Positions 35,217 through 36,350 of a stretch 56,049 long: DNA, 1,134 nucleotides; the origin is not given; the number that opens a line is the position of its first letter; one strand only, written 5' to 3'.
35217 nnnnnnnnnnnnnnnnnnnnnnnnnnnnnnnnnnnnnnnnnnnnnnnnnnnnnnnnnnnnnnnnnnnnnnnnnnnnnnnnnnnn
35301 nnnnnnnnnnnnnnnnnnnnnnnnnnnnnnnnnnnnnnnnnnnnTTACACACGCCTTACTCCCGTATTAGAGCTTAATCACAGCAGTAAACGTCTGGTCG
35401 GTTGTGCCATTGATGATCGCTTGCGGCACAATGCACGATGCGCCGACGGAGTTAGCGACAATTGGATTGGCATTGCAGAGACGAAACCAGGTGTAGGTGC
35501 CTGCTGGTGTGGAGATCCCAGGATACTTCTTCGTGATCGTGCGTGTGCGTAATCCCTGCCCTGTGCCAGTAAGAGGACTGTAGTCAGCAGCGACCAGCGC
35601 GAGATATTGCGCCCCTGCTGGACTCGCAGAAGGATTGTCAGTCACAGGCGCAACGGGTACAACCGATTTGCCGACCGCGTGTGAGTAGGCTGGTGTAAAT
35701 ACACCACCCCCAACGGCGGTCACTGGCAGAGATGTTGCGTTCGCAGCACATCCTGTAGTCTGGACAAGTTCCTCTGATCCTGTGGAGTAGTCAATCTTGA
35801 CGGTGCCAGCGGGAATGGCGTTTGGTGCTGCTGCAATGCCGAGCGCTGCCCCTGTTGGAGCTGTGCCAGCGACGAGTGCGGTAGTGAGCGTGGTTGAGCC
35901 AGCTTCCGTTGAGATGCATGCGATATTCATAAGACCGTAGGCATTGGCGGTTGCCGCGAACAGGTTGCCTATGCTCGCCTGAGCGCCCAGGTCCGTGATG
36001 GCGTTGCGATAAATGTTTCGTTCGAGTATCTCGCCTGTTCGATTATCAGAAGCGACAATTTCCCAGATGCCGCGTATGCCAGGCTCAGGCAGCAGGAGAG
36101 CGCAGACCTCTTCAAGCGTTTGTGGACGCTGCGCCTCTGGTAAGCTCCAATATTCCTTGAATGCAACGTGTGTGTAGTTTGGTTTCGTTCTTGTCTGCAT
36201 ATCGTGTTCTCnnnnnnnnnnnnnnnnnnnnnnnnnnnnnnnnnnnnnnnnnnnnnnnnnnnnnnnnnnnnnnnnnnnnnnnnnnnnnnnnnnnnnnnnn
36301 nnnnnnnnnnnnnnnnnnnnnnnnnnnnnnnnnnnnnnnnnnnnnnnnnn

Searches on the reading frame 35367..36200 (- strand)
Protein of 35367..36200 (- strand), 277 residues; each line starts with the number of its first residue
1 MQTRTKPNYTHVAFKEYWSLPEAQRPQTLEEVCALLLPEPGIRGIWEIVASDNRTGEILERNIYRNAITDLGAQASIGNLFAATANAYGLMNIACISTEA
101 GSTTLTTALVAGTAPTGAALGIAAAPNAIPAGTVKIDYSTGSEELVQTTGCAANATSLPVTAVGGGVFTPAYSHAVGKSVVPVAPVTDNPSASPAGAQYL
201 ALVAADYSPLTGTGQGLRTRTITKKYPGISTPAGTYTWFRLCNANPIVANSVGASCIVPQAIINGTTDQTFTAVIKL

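Call 91: search_protein_families(library=phrogs, proteins=[window:35367-36200:-], max_evalue=0.001)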
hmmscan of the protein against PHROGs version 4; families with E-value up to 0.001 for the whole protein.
window:35367-36200:- (277 aa): 0 families

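Call 99: find_encoding_contigs(protein=window:35367-36200:-, flank=10000, max_places=10)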
Protein window:35367-36200:- (277 aa): 2 contigs read that carry it; 1 place shown.
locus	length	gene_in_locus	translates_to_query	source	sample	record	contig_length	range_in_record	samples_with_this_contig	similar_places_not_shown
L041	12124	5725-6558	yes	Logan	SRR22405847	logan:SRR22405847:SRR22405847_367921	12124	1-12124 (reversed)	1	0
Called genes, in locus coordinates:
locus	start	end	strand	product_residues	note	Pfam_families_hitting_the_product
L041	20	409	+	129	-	-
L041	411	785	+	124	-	-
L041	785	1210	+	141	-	PF11367:Tail_completion_gp17 (weak)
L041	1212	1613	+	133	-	PF06199:Phage_tail_2 (weak)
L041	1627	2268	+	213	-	-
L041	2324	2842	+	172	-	-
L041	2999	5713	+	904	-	PF10145:PhageMin_Tail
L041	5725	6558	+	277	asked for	-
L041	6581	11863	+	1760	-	PF06439:3keto-disac_hyd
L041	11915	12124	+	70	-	?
